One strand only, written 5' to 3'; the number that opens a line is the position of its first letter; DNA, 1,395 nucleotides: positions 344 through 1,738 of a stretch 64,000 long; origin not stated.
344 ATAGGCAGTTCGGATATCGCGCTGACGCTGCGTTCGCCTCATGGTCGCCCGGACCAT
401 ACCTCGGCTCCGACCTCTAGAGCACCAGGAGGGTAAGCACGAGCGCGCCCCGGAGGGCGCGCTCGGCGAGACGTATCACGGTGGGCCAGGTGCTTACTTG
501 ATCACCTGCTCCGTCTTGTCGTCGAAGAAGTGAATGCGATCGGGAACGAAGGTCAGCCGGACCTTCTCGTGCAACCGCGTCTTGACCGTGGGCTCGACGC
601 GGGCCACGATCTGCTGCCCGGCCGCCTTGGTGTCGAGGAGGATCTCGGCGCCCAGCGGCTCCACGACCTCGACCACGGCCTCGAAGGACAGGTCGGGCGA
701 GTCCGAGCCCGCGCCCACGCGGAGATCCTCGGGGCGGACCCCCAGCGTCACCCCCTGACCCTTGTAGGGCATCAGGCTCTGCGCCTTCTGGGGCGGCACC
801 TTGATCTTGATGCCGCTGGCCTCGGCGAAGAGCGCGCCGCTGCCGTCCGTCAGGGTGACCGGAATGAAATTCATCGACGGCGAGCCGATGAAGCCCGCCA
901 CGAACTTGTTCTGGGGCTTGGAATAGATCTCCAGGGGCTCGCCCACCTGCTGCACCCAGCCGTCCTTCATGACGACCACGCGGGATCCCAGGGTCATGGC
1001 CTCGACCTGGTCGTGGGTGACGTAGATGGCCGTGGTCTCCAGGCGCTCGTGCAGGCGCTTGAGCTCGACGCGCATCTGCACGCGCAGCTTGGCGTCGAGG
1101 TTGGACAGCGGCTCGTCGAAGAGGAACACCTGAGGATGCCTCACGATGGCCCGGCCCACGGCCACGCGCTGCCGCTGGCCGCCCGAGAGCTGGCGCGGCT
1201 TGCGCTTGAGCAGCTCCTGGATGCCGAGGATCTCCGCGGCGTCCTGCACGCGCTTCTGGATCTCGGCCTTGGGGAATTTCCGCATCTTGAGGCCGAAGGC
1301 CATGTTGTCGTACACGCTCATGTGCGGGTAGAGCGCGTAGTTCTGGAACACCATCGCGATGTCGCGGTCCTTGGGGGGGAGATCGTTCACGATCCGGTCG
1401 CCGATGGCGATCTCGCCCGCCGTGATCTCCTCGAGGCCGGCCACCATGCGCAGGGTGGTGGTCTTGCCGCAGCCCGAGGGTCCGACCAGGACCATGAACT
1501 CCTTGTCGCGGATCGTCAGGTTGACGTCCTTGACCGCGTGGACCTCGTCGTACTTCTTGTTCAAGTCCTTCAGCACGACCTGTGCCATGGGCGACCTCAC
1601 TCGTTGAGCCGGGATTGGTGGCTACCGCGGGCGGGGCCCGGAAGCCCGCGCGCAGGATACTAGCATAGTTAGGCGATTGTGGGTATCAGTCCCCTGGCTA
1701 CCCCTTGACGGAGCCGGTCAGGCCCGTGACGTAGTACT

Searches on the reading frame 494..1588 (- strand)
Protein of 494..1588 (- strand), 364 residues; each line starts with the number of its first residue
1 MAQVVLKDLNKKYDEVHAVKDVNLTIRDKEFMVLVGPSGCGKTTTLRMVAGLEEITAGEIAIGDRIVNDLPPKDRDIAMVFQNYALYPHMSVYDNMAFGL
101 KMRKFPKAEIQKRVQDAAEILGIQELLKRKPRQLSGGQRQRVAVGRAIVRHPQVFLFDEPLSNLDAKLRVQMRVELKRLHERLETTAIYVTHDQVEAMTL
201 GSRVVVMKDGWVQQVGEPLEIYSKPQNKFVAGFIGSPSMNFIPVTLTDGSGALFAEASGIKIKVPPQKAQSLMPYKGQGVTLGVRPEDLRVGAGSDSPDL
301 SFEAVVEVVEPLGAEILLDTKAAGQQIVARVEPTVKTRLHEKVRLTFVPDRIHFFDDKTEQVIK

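Call 75: find_encoding_contigs(protein=window:494-1588:-, flank=10000, max_places=4)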
Protein window:494-1588:- (364 aa): 14 contigs read that carry it; 4 places shown.
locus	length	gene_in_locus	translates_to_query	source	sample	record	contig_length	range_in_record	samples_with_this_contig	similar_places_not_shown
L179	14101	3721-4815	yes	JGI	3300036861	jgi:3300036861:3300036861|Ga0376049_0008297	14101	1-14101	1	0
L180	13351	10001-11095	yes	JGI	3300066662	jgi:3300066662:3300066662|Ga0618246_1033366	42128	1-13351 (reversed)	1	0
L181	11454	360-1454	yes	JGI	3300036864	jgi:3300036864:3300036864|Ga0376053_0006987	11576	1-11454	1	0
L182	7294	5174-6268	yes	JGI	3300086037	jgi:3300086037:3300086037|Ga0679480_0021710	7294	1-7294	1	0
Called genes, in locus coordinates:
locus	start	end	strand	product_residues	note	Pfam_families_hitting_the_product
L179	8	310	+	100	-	-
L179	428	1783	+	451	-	PF01547:SBP_bac_1, PF13416:SBP_bac_8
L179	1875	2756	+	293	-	PF00528:BPD_transp_1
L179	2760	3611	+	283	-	PF00528:BPD_transp_1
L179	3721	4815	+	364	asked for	PF00005:ABC_tran, PF17912:OB_MalK, PF08402:TOBE_2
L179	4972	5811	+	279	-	PF00528:BPD_transp_1 (weak)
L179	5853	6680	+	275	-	PF00528:BPD_transp_1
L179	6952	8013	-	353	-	-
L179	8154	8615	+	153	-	PF07883:Cupin_2 (weak)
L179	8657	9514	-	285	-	PF00528:BPD_transp_1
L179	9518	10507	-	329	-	PF00528:BPD_transp_1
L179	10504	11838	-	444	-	PF01547:SBP_bac_1, PF13416:SBP_bac_8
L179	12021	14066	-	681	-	PF07715:Plug, PF00593:TonB_dep_Rec_b-barrel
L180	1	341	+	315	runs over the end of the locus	PF19300:BPD_transp_1_N, PF00528:BPD_transp_1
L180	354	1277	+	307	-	PF12911:OppC_N (weak), PF00528:BPD_transp_1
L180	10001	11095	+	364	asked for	PF00005:ABC_tran, PF17912:OB_MalK, PF08402:TOBE_2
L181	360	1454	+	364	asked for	PF00005:ABC_tran, PF17912:OB_MalK, PF08402:TOBE_2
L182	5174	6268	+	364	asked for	PF00005:ABC_tran, PF17912:OB_MalK, PF08402:TOBE_2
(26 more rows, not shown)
